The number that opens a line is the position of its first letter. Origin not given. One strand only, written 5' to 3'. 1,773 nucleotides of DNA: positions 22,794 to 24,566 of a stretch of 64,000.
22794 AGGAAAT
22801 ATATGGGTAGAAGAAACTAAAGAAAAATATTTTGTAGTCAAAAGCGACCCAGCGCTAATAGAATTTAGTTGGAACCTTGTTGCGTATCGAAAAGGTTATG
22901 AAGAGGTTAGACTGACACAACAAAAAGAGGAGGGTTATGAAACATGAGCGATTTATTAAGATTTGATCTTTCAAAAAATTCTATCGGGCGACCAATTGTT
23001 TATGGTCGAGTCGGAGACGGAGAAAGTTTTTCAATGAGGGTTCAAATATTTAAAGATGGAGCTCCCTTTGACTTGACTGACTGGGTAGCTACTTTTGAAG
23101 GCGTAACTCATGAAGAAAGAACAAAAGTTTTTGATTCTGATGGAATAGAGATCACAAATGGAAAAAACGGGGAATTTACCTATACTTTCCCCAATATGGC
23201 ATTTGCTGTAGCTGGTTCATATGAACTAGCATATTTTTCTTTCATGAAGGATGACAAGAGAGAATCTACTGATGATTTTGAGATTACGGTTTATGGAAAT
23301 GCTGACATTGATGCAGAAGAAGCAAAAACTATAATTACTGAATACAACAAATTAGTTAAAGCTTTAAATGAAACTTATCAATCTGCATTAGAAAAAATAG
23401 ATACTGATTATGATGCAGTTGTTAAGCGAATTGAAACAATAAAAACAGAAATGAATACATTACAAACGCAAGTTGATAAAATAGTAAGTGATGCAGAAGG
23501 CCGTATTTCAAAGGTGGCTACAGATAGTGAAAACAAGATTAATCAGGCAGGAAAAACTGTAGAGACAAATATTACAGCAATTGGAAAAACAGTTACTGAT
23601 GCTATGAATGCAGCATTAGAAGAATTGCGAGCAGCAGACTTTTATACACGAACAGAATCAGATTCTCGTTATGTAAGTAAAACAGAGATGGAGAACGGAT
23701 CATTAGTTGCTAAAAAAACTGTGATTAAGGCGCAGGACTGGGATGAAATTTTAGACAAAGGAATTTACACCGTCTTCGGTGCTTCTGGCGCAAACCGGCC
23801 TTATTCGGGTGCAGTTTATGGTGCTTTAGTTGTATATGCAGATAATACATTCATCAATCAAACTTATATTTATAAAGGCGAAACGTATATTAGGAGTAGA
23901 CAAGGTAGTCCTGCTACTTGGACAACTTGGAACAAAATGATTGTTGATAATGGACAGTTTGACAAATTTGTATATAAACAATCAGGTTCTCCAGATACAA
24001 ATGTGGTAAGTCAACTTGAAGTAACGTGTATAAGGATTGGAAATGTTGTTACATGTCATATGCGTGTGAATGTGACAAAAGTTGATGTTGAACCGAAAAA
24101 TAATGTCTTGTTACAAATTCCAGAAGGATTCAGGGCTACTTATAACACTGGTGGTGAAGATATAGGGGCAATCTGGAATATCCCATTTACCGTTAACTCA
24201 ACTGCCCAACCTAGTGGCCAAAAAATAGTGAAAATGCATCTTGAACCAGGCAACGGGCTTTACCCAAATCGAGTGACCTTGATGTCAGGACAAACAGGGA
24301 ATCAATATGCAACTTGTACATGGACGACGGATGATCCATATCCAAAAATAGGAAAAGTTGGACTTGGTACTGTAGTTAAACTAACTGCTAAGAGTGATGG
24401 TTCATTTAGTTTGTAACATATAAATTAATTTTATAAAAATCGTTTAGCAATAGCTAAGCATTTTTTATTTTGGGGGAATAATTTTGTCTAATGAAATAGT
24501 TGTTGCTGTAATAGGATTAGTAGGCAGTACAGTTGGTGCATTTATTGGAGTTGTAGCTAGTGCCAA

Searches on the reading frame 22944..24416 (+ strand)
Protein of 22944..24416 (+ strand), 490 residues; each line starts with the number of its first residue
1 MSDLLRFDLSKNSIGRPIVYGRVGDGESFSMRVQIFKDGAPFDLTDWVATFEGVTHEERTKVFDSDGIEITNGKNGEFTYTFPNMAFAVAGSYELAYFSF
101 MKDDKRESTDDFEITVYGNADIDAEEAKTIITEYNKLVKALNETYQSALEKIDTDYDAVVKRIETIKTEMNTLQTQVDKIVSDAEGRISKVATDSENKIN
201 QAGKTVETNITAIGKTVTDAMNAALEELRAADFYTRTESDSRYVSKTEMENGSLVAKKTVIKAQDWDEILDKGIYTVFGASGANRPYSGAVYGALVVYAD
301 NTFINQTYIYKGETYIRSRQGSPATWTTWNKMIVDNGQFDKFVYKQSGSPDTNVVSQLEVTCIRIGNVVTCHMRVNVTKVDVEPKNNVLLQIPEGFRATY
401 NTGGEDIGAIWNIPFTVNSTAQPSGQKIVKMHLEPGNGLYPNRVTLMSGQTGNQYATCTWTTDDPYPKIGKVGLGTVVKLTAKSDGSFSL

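Call 83: search_protein_families(library=pfam, proteins=[window:22944-24416:+], max_evalue=0.001)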
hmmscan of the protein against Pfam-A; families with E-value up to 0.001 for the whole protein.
window:22944-24416:+ (490 aa): 1 family
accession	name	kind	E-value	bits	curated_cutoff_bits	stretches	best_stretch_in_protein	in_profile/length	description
PF10651.15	BppU_N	-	1.8e-20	73.6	23.1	1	5-143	5-142/142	BppU N-terminal domain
